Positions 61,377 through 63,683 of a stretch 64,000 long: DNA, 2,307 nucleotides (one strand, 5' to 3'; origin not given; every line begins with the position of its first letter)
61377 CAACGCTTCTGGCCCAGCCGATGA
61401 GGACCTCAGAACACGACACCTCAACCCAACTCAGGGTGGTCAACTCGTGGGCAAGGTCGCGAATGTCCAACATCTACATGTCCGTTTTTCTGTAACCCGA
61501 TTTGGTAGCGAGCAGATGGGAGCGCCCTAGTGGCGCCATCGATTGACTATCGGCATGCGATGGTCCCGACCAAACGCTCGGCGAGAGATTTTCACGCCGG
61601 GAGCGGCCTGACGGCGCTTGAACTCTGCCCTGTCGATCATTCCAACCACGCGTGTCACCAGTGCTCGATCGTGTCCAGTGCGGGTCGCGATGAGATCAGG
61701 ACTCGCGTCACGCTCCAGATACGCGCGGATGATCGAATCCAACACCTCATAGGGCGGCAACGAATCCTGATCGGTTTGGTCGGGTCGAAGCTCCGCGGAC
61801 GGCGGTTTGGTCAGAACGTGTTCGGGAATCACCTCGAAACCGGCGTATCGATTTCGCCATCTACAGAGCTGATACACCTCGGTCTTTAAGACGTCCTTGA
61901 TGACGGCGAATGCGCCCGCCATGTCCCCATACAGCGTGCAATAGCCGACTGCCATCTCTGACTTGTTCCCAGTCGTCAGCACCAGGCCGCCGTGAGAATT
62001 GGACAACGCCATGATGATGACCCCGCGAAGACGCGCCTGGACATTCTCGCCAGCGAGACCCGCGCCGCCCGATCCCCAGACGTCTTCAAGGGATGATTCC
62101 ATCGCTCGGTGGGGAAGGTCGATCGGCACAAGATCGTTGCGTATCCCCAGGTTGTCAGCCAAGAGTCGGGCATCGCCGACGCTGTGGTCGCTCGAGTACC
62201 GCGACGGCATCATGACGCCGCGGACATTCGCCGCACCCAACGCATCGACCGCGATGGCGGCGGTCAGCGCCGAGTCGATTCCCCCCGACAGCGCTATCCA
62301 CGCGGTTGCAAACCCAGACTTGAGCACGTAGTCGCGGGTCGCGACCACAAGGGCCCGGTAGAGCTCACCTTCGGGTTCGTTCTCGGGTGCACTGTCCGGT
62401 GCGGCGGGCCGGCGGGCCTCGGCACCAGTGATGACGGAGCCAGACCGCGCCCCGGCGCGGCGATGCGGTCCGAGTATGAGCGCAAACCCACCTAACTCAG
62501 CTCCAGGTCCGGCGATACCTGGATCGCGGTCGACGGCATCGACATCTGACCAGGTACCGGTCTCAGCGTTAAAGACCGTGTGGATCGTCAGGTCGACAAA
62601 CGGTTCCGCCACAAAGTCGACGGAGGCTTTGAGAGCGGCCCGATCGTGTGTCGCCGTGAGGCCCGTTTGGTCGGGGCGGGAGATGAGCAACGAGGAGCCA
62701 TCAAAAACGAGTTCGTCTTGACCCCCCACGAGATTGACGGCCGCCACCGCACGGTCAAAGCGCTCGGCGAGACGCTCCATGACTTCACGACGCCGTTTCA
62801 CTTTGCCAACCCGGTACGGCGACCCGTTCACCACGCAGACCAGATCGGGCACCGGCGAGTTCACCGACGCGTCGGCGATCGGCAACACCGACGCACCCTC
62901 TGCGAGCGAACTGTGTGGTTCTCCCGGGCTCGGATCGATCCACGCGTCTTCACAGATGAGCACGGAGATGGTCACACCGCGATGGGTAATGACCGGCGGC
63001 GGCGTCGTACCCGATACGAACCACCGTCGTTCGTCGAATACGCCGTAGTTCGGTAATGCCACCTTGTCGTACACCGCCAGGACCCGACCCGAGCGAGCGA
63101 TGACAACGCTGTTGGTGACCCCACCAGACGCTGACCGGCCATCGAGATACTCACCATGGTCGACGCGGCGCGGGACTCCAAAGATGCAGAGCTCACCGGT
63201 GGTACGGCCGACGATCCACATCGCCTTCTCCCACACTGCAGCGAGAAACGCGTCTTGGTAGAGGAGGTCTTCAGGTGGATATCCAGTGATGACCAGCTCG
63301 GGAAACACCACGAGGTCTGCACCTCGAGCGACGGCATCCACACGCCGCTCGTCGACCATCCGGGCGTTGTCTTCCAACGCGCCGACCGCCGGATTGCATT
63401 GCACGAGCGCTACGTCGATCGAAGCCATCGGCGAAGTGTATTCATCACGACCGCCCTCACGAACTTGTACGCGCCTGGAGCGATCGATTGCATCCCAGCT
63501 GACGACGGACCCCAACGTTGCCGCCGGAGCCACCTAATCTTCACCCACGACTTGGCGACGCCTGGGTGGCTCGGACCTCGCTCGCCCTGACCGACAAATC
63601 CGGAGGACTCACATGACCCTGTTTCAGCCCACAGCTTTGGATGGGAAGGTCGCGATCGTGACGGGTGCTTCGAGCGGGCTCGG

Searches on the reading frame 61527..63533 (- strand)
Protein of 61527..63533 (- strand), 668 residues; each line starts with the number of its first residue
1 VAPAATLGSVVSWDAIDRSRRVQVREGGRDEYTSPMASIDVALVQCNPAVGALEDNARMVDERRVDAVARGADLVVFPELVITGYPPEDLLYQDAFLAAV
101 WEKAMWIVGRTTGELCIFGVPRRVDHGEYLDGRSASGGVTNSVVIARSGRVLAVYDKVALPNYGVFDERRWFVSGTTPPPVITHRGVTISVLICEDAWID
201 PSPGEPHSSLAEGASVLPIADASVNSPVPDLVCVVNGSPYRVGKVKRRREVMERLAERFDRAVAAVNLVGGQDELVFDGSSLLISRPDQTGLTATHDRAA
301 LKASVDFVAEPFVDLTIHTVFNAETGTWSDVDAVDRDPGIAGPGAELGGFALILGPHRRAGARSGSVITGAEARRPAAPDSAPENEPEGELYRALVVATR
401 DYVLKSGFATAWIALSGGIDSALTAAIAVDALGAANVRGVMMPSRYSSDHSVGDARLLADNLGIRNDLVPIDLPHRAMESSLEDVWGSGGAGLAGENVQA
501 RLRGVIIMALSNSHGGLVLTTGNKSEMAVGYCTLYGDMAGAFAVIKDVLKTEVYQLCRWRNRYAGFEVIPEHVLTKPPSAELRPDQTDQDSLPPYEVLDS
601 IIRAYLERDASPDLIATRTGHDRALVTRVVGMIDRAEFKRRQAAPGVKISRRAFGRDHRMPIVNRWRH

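Call 27: find_encoding_contigs(protein=window:61527-63533:-, flank=10000, max_places=2)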
Protein window:61527-63533:- (668 aa): 7 contigs read that carry it; 2 places shown.
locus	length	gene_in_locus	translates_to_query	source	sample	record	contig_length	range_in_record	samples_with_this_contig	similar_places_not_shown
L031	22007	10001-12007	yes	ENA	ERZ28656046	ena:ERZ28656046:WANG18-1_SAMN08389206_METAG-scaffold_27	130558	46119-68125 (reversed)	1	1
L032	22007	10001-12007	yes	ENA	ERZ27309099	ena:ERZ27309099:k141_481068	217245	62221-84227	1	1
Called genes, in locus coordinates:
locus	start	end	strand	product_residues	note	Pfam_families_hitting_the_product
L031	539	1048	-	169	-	-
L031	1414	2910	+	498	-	PF17210:SdrD_B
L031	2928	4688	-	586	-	PF07969:Amidohydro_3, PF01979:Amidohydro_1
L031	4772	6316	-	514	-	PF04087:DUF389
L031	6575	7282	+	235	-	PF00132:Hexapep, PF14602:Hexapep_2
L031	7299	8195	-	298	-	PF13622:4HBT_3, PF20789:4HBT_3C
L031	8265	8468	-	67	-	-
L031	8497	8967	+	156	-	-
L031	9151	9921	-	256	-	PF23441:SDR, PF00106:adh_short, PF01370:Epimerase, PF08659:KR, PF13561:adh_short_C2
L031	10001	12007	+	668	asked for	PF00795:CN_hydrolase, PF02540:NAD_synthase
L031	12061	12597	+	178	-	-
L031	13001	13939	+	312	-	PF00140:Sigma70_r1_2, PF04542:Sigma70_r2, PF04539:Sigma70_r3, PF04545:Sigma70_r4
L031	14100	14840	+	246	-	PF00072:Response_reg, PF00486:Trans_reg_C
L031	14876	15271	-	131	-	PF01627:Hpt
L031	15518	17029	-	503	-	PF00270:DEAD, PF00271:Helicase_C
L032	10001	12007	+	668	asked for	PF00795:CN_hydrolase, PF02540:NAD_synthase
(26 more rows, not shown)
